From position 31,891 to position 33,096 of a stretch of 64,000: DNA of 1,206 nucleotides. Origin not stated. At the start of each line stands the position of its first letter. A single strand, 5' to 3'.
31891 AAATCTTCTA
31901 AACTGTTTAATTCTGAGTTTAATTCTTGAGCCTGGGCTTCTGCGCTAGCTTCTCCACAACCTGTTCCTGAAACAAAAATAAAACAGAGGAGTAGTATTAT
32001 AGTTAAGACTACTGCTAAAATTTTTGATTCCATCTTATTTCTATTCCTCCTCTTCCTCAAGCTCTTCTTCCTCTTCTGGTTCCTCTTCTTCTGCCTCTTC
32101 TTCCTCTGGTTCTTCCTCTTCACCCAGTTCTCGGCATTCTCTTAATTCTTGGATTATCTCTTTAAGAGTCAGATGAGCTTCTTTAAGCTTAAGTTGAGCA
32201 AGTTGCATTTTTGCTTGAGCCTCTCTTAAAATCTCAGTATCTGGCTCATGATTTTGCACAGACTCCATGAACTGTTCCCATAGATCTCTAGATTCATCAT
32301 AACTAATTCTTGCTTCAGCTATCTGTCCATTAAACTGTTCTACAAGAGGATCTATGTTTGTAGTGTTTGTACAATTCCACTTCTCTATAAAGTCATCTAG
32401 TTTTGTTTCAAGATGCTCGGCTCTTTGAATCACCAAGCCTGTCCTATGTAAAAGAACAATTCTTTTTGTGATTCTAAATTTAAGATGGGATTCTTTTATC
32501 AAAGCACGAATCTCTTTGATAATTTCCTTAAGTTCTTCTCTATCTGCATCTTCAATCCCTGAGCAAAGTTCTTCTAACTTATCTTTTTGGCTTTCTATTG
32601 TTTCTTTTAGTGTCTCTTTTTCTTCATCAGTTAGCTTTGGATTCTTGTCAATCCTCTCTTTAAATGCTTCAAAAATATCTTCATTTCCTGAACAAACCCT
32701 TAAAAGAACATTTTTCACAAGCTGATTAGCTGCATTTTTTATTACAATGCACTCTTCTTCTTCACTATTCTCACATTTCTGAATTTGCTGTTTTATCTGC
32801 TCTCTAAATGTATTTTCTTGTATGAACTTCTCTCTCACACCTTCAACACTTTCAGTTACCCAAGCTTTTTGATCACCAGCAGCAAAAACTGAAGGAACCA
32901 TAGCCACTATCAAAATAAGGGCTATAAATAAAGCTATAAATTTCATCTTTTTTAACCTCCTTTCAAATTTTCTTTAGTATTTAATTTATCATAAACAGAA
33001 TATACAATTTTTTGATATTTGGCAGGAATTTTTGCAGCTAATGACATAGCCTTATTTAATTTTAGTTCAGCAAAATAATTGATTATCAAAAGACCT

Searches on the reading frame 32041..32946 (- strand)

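Call 38: search_protein_families(library=pfam, proteins=[window:32041-32946:-], max_evalue=0.01)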
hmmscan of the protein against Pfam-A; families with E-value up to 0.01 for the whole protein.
window:32041-32946:- (301 aa): 1 family
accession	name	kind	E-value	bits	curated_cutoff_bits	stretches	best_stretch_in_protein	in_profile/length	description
PF17944.6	Arg_decarbox_C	-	0.0064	17.4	23.3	0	201-230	15-45/51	Arginine decarboxylase C-terminal helical extension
